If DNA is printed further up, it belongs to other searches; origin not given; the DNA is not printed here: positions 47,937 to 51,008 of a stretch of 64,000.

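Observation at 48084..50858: Transmembrane pseudokinase-FGE-sulfatase fusion with multiple catalytic-motif substitutions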

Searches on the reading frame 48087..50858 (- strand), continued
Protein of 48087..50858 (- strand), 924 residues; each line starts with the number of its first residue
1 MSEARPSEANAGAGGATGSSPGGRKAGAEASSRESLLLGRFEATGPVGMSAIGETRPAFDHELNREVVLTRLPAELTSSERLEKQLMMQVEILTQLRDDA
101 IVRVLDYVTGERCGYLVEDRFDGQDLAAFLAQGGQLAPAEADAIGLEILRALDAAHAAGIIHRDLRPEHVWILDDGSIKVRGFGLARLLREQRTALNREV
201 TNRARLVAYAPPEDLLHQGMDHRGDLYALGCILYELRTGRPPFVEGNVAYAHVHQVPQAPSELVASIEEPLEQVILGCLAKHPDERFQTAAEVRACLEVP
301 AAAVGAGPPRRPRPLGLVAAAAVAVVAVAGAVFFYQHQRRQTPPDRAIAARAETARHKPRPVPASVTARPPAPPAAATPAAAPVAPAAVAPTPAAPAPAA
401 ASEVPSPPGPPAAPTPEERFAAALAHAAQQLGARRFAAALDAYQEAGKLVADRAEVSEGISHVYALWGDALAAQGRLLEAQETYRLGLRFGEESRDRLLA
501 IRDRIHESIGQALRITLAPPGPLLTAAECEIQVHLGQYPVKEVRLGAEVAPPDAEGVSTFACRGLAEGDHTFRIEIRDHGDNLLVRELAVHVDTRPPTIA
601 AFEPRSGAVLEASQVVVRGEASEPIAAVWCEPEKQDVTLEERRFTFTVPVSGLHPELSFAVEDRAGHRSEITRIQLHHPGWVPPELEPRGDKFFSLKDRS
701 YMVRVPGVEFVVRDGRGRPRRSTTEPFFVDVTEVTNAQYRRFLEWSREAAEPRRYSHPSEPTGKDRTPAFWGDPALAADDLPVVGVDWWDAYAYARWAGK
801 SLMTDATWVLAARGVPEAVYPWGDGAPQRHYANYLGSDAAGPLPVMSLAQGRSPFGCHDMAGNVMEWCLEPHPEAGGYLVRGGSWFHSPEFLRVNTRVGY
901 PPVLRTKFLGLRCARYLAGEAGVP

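Call 11: find_related_loci(query=window:48087-50858:-, collection=genome_contigs, flank=10000)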
Query window:48087-50858:- (924 aa) in genome_contigs; peptide patterns used: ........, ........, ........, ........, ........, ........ (x = any residue, [..] = any of these).
234 stretches matched a pattern; 204 encode a relative of the query (tblastn E <= 1e-3); the best 80 are kept; 80 distinct loci.
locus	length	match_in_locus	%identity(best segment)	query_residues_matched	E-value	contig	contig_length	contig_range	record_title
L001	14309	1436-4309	46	16-923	0e+0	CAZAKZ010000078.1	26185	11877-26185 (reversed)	MAG TPA_asm: uncultured Planctomycetota bacterium isolate binchicken_co97_335 genome assembly, contig: NODE_7626_length_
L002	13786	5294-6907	40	40-914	5e-41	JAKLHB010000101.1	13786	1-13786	MAG: Planctomycetota bacterium isolate RA.bin53 RA.bin53_101, whole genome shotgun sequence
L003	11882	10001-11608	37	40-915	4e-38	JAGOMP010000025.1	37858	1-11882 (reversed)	MAG: Planctomycetota bacterium isolate Go_SlDig_bin_27 Go_SlDig_2848_length_37858_cov_10.460152, whole genome shotgun se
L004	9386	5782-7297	41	727-917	3e-37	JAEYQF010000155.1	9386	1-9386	MAG: Verrucomicrobia bacterium isolate OH_CBB_226 k127_307900, whole genome shotgun sequence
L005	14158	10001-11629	37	40-915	3e-37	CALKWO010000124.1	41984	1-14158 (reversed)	MAG TPA_asm: uncultured bacterium isolate SRR6007446_bin.57_CONCOCT_v1.1_MAG genome assembly, contig: ERZ724100.337, who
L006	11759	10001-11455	38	108-922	8e-37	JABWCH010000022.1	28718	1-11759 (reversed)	MAG: Candidatus Brocadiia bacterium isolate MAG_51 scaffold_1560, whole genome shotgun sequence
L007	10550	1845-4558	36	682-914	4e-35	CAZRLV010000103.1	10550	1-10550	MAG TPA_asm: uncultured bacterium isolate binchicken_co141_92 genome assembly, contig: NODE_24634_length_10550_cov_3.988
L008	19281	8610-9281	36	687-884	3e-34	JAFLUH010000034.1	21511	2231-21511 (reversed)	MAG: Oscillospiraceae bacterium isolate HAN074 Seq34, whole genome shotgun sequence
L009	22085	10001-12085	32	39-915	2e-34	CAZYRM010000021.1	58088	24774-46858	MAG TPA_asm: uncultured Planctomycetia bacterium isolate binchicken_co248_153 genome assembly, contig: NODE_376_length_5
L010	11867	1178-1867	39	702-915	7e-34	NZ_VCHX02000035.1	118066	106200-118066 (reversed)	Streptomyces sporangiiformans strain NEAU-SSA 1 scaffold31, whole genome shotgun sequence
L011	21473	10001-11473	40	719-914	5e-33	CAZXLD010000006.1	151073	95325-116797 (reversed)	MAG TPA_asm: uncultured Saprospiraceae bacterium isolate SRP128890_co1_144 genome assembly, contig: NODE_117_length_1510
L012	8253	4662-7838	35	38-915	4e-31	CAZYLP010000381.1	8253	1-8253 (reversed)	MAG TPA_asm: uncultured Planctomycetota bacterium isolate SRP287453_co1_338 genome assembly, contig: NODE_16779_length_8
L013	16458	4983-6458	38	724-914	7e-30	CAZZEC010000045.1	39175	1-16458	MAG TPA_asm: uncultured Bacteroidia bacterium isolate SRP128890_co1_232 genome assembly, contig: NODE_1784_length_39175_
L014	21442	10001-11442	44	718-917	1e-29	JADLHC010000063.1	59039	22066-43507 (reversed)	MAG: Planctomycetia bacterium isolate SJ466 c_000000452226, whole genome shotgun sequence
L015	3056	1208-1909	37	722-917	1e-29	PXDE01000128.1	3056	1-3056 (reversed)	MAG: PVC group bacterium isolate T3Sed10_321R1 T3-Sed10-C100591, whole genome shotgun sequence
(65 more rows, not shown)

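Call 35: search_protein_representatives(protein=window:48087-50858:-)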
Query: 924 residues. Proteins with E-value up to 0.001 (for the whole library): 825046; up to 1e-10: 446688; up to 1e-30: 6290. The best 150 are listed.
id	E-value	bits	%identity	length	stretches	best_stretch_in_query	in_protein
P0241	5.6e-296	1001.1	50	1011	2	341-917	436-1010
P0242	1.8e-272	923.2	46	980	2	359-923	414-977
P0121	1.9e-142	492.9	63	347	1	584-920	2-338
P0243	1.6e-105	370.8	43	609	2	33-410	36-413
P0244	9.2e-105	368.3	34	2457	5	61-387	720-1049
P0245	5.5e-101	355.8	38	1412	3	719-918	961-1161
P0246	6.0e-97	342.4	37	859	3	718-920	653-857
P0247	9.4e-97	341.8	44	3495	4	726-919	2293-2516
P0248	1.9e-87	311.0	37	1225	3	723-914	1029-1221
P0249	5.6e-82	292.9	35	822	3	722-916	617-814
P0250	5.9e-82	292.8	29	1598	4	37-345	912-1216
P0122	9.3e-82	292.1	48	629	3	702-891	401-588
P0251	1.7e-81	291.3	41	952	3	723-886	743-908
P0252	2.2e-80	287.6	32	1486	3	35-299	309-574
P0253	2.8e-79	283.9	39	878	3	715-915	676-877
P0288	1.6e-66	241.7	34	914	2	565-907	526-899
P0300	5.0e-63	230.2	34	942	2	565-914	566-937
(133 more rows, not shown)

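Call 37: find_encoding_contigs(protein=P0241, flank=10000, max_places=4)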
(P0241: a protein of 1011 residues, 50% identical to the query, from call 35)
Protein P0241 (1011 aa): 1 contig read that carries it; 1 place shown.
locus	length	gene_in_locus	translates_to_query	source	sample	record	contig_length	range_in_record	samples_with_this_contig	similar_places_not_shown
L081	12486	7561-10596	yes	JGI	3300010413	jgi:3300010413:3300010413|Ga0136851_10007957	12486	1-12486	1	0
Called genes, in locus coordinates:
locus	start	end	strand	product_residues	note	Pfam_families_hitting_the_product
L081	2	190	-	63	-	?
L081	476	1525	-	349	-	PF21016:RlmN_N, PF04055:Radical_SAM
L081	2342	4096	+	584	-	PF05524:PEP-utilisers_N, PF00391:PEP-utilizers, PF02896:PEP-utilizers_C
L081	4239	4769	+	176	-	PF00359:PTS_EIIA_2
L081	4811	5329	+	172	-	PF00359:PTS_EIIA_2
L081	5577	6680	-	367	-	PF00578:AhpC-TSA, PF08534:Redoxin (weak), PF13905:Thioredoxin_8 (weak)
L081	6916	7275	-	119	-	-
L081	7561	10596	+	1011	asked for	PF00069:Pkinase, PF07714:PK_Tyr_Ser-Thr, PF03781:FGE-sulfatase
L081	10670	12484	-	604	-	?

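Call 38: find_encoding_contigs(protein=window:48087-50858:-, flank=2000, max_places=3)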
Protein window:48087-50858:- (924 aa): no gene with exactly this product is on record in the collection.

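Call 53: predict_structure(alignment_id=A2)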
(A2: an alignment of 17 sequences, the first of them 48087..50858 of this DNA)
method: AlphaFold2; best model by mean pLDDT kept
length: 924 residues; sequences in the alignment: 17
mean_pLDDT: 73.3   pTM: 0.44
mean pLDDT of the five models: 73.3, 72.3, 72.2, 70.8, 68.4
residues with pLDDT >= 90: 314; 70-90: 298; 50-70: 93; < 50: 219
segments of 3 or more residues with pLDDT < 50: 1-34, 199-201, 301-320, 334-412, 815-846, 861-869, 881-910, 916-924
pLDDT, mean of each block of 10 residues (from residue 1): 33 31 33 59 82 87 91 79 85 87 89 87 88 77 91 91 90 90 82 59 71 82 93 92 80 88 89 94 91 83 40 41 56 47 33 28 30 33 33 36 34 73 91 94 91 88 94 92 93 90 90 92 90 91 92 91 92 94 93 93 92 94 96 95 96 93 94 93 86 85 76 57 76 79 91 83 82 78 70 82 70 51 36 38 45 57 42 54 39 36 38 50 34
secondary structure, 60 per line:
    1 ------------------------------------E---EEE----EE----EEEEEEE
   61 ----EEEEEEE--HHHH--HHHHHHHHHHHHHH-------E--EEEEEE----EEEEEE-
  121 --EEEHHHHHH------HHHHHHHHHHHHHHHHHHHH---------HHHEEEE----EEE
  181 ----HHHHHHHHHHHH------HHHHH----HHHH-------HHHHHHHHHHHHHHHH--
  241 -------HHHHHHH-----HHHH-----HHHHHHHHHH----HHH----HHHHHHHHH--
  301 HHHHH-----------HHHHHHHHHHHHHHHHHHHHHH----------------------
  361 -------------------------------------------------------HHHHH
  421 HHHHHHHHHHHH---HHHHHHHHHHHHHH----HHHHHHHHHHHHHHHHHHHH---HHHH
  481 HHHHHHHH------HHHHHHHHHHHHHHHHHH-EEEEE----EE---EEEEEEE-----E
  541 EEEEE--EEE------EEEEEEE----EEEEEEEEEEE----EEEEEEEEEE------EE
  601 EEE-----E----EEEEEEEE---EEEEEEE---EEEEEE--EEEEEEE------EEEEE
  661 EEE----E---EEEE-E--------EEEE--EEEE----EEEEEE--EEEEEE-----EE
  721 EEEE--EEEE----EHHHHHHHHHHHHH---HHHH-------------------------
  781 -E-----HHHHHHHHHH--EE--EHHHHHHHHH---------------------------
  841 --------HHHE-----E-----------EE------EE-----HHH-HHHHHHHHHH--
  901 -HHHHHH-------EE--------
elements in order (helices of 4 or more, strands of 3 or more residues): E41-43 E54-60 E65-71 H74-77 H80-93 E104-109 E114-119 E123-125 H126-131 H138-157 E170-173 E178-180 H185-196 H203-207 H212-215 H223-238 H248-254 H260-263 H269-278 H290-298 H301-305 H317-338 H416-432 H436-449 H454-473 H477-488 H495-512 E514-518 E528-534 E540-545 E548-550 E557-563 E568-578 E583-592 E599-603 E614-621 E625-631 E635-640 E643-649 E656-663 E672-675 E686-689 E692-695 E700-705 E708-713 E719-724 E727-730 H736-748 H752-755 H788-797 H805-813 H889-898 H902-907

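Call 58: fold_search(model_id=the predicted structure, library=pdb)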
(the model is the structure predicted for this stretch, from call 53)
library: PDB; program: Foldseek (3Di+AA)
matches with E <= 10: 2000; with E <= 0.001: 2000
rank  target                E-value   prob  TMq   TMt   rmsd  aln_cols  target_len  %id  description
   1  6i2p_B                4.2e-21  1.00  0.25  0.81   4.5       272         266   33  Crystal structure of the Mycobacterium tuberculosis PknB kinase domain (L33E mutant) in complex with its substrate Gar (released 2019-05-22)
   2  6i2p_A                5.8e-21  1.00  0.24  0.78   4.8       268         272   33  Crystal structure of the Mycobacterium tuberculosis PknB kinase domain (L33E mutant) in complex with its substrate Gar (released 2019-05-22)
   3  4ow8                  6.6e-19  1.00  0.27  0.85   3.4       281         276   27  Crystal structure of kinase domain of PknA from Mtb (released 2015-02-04)
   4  4x3f_B                3.3e-18  1.00  0.26  0.80   3.3       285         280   26  Crystal structure of the intracellular domain of the M. tuberculosis Ser/Thr kinase PknA (released 2015-01-21)
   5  9ymt                  5.3e-18  1.00  0.26  0.83   2.5       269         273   26  Staphylococcus aureus serine/threonine kinase Stk1 with inhibitor GW779439X (released 2026-03-11)
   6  4eqm_A                4.2e-17  1.00  0.25  0.80   3.0       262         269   24  Structural analysis of Staphylococcus aureus serine/threonine kinase PknB (released 2012-06-27)
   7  2h34_A                5.5e-17  1.00  0.24  0.83   3.4       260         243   30  Apoenzyme crystal structure of the tuberculosis serine/threonine kinase, PknE (released 2006-07-18)
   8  6b2q_C                2.1e-16  1.00  0.26  0.85   3.3       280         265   26  Dual Inhibition of the Essential Protein Kinases A and B in Mycobacterium tuberculosis (released 2018-02-14)
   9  4eqm_D                4.9e-16  1.00  0.24  0.76   3.5       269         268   26  Structural analysis of Staphylococcus aureus serine/threonine kinase PknB (released 2012-06-27)
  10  6b2q_D                6.7e-16  1.00  0.25  0.86   3.2       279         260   28  Dual Inhibition of the Essential Protein Kinases A and B in Mycobacterium tuberculosis (released 2018-02-14)
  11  3ma6_A                8.7e-16  1.00  0.24  0.77   3.7       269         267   22  Crystal structure of kinase domain of TgCDPK1 in presence of 3BrB-PP1 (released 2010-07-21)
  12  6yl6                  1.3e-15  1.00  0.25  0.71   3.7       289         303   22  Cdk2(F80C) (released 2020-07-22)
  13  2wei                  1.9e-15  1.00  0.25  0.79   3.2       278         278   23  Crystal structure of the kinase domain of Cryptosporidium parvum calcium dependent protein kinase in complex with 3-MB-P (released 2009-04-28)
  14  2w5b                  3.5e-15  1.00  0.24  0.74   3.6       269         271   22  Human Nek2 kinase ATPgammaS-bound (released 2008-12-23)
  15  9d8s                  3.5e-15  1.00  0.24  0.51   3.9       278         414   22  Crystal Structure of calcium-dependent protein kinase 1 (CDPK1) from Cryptosporidium parvum (AMP/Mg bound) (released 2024-09-04)
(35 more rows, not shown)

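Call 68: find_encoding_contigs(protein=P0300, flank=6000, max_places=2)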
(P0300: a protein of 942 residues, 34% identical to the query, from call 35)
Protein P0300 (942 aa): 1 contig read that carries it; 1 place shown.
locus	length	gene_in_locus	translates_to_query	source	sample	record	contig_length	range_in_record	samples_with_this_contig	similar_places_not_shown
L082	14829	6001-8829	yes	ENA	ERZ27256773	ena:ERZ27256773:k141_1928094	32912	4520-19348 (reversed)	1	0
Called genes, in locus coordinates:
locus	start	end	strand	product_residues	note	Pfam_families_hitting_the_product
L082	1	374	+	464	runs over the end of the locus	-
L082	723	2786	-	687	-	PF02897:Peptidase_S9_N, PF00326:Peptidase_S9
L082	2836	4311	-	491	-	PF01841:Transglut_core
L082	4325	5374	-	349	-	PF01008:IF-2B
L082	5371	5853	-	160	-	-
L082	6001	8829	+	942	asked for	PF00069:Pkinase, PF01636:APH (faint), PF07714:PK_Tyr_Ser-Thr, PF03109:ABC1, PF09136:Glucodextran_B, PF03781:FGE-sulfatase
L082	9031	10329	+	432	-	PF05222:AlaDh_PNT_N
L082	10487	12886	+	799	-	PF13243:SQHop_cyclase_C (faint)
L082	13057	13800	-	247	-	PF02163:Peptidase_M50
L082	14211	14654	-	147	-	PF13240:Zn_Ribbon_1, PF13248:Zn_ribbon_3 (weak)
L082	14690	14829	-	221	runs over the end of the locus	PF02190:LON_substr_bdg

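Call 69: find_encoding_contigs(protein=P0288, flank=6000, max_places=2)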
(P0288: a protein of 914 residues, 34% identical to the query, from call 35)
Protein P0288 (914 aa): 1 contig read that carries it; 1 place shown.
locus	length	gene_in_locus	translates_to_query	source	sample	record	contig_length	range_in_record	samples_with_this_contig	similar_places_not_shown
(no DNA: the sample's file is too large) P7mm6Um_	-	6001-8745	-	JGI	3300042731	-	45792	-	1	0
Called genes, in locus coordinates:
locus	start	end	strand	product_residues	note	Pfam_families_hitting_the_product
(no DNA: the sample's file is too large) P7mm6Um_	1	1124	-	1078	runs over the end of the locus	-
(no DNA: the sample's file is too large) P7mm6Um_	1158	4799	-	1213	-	PF00092:VWA, PF13519:VWA_2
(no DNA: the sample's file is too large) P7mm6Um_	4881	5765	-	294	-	PF00069:Pkinase, PF07714:PK_Tyr_Ser-Thr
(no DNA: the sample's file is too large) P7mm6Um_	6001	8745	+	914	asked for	PF00069:Pkinase, PF07714:PK_Tyr_Ser-Thr, PF09136:Glucodextran_B (weak), PF19077:Big_13 (faint), PF09136:Glucodextran_B, PF03781:FGE-sulfatase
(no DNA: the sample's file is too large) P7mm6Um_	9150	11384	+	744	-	PF00009:GTP_EFTU (faint), PF00350:Dynamin_N, PF01926:MMR_HSR1 (faint)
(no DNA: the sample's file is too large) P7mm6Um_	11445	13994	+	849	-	PF00012:HSP70 (weak)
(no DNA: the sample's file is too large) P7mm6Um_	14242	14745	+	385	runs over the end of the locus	-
